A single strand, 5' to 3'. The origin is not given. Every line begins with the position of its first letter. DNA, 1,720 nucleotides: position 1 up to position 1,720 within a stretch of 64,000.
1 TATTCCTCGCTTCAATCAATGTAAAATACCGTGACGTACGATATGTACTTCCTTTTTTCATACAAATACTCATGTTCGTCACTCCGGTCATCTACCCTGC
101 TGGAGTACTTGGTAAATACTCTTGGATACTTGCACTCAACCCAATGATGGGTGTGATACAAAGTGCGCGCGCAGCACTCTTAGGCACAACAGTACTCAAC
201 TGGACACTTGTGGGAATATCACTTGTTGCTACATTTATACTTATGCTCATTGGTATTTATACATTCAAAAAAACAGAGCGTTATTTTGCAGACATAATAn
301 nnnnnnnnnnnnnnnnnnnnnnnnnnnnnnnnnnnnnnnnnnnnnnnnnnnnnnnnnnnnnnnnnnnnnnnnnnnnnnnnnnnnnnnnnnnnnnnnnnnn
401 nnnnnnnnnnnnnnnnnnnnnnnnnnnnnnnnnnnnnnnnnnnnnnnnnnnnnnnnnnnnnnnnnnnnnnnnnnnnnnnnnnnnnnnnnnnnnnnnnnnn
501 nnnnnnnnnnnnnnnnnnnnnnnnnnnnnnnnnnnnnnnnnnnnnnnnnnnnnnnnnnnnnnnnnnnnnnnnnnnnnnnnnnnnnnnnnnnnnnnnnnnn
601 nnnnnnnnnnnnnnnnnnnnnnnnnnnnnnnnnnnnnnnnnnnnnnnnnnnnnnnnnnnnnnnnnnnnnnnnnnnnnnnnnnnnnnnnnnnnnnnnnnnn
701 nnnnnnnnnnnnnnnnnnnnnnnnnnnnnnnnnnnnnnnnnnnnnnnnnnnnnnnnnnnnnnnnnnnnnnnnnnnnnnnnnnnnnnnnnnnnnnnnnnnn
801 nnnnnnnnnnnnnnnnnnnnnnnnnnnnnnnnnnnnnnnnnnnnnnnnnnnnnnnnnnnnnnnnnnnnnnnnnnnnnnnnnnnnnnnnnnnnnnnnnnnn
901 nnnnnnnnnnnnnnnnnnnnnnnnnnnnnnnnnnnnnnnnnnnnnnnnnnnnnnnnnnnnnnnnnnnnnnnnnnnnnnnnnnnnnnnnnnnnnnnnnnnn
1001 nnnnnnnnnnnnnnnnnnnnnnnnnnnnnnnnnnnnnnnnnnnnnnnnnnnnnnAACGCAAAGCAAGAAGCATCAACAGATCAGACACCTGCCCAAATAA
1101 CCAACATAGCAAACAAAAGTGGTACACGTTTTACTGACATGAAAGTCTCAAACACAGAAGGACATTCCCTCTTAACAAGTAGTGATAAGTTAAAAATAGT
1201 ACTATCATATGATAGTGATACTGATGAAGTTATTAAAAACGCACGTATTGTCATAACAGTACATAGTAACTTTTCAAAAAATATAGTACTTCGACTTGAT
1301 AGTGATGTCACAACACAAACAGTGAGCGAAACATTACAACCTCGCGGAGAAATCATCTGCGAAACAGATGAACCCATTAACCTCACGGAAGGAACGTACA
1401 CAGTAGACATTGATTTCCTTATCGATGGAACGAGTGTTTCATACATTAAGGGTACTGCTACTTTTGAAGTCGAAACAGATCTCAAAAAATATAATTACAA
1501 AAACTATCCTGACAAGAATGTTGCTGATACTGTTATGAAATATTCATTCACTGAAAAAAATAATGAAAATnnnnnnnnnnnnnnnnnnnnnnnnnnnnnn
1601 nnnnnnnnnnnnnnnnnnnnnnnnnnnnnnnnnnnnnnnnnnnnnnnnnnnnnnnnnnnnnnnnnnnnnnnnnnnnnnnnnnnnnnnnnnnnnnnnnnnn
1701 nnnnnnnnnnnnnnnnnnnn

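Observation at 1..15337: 15-kb ABC-transporter-dependent, fucosylated surface-glycan locus split into two convergent operons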

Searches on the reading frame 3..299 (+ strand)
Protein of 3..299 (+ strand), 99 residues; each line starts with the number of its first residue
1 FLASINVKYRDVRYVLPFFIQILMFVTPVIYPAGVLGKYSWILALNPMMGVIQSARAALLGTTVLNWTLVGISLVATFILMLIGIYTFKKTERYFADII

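Call 10: search_protein_families(library=ncbifam, proteins=[window:3-299:+], max_evalue=0.001)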
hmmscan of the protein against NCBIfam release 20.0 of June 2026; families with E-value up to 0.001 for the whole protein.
window:3-299:+ (99 aa): 1 family
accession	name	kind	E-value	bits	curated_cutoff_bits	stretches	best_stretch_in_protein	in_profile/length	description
NF050109.1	galactan_ABC_perm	equivalog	3.5e-07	30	380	1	5-91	172-267/272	galactan export ABC transporter permease subunit Wzm/RfbD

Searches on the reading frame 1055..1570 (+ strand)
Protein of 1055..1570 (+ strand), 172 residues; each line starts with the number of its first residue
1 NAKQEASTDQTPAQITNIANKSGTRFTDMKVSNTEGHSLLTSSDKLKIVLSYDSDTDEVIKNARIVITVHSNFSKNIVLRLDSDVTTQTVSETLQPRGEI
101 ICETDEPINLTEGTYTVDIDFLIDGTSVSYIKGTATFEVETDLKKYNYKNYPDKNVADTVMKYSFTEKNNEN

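Call 14: search_solved_structures(query=window:1055-1570:+, max_evalue=10, show_alignments=2)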
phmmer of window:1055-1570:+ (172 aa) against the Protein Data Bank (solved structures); distinct sequences matched with E-value up to 10: 0.

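Call 24: predict_structure(alignment_id=A1)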
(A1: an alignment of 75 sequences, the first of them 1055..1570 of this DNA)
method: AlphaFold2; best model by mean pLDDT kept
length: 172 residues; sequences in the alignment: 75
mean_pLDDT: 91.4   pTM: 0.83
mean pLDDT of the five models: 91.4, 91.5, 90.9, 90.6, 90.1
residues with pLDDT >= 90: 146; 70-90: 6; 50-70: 15; < 50: 5
segments of 3 or more residues with pLDDT < 50: none
pLDDT, mean of each block of 10 residues (from residue 1): 49 65 90 97 98 96 97 97 96 96 98 98 95 95 97 95 96 80
secondary structure, 60 per line:
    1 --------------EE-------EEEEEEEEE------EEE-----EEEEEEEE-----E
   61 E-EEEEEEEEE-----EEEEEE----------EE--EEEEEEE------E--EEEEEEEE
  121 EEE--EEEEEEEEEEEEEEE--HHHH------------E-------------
elements in order: E24-32 E39-41 E47-54 E63-71 E77-82 E97-103 E113-123 E126-140 H143-146

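Call 27: fold_search(model_id=the predicted structure, library=pdb)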
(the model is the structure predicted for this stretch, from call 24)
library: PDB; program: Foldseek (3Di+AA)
matches with E <= 10: 1778; with E <= 0.001: 136
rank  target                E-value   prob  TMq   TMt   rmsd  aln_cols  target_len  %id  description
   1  8dky_A                6.0e-09  1.00  0.63  0.74   3.4       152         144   16  Crystal structure of the Aquifex aeolicus Wzt Carbohydrate Binding Domain bound to 3-O-methyl-D-mannose (released 2022-09-21)
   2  6o14_B                7.5e-09  1.00  0.62  0.73   3.5       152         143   16  Crystal structure of the Aquifex aeolicus Wzt Carbohydrate Binding Domain (released 2020-01-15)
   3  8dku_A                9.4e-09  1.00  0.63  0.30   3.2       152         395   16  CryoEM structure of the A. aeolicus WzmWzt transporter bound to the native O antigen (released 2022-09-21)
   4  8dl0_A                1.1e-08  1.00  0.62  0.30   3.6       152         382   17  CryoEM structure of the nucleotide-free and open channel A.aeolicus WzmWzt transporter (released 2022-09-21)
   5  6o14_A                1.7e-08  1.00  0.63  0.74   3.3       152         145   16  Crystal structure of the Aquifex aeolicus Wzt Carbohydrate Binding Domain (released 2020-01-15)
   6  8dne_A                1.9e-08  1.00  0.58  0.29   3.9       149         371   17  CryoEM structure of the A.aeolicus WzmWzt transporter bound to ATP (released 2022-09-21)
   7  8dl0_C                3.1e-08  1.00  0.63  0.31   3.4       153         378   16  CryoEM structure of the nucleotide-free and open channel A.aeolicus WzmWzt transporter (released 2022-09-21)
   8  7k2t_A                3.1e-08  1.00  0.60  0.30   3.3       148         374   17  Mg2+/ATP-bound structure of the full-length WzmWzt O antigen ABC transporter in lipid nanodiscs (released 2021-01-13)
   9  8dne_C                4.0e-08  1.00  0.57  0.29   4.0       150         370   17  CryoEM structure of the A.aeolicus WzmWzt transporter bound to ATP (released 2022-09-21)
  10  7k2t_C                7.9e-08  1.00  0.59  0.29   3.9       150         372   17  Mg2+/ATP-bound structure of the full-length WzmWzt O antigen ABC transporter in lipid nanodiscs (released 2021-01-13)
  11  5hnp_A                3.8e-07  1.00  0.58  0.61   2.3       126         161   13  The structure of the kdo-capped saccharide binding subunit of the O-12 specific ABC transporter, Wzt (released 2016-03-09)
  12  5hno_B                4.5e-07  1.00  0.64  0.65   3.5       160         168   11  The structure of the kdo-capped saccharide binding subunit of the O-12 specific ABC transporter, Wzt (released 2016-03-09)
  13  2r5o_B                6.3e-07  1.00  0.63  0.65   3.1       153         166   11  Crystal structure of the C-terminal domain of wzt (released 2007-12-25)
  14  5hno_C                7.8e-07  1.00  0.64  0.66   2.7       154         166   11  The structure of the kdo-capped saccharide binding subunit of the O-12 specific ABC transporter, Wzt (released 2016-03-09)
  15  5hno_A                9.8e-07  1.00  0.57  0.59   2.2       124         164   14  The structure of the kdo-capped saccharide binding subunit of the O-12 specific ABC transporter, Wzt (released 2016-03-09)
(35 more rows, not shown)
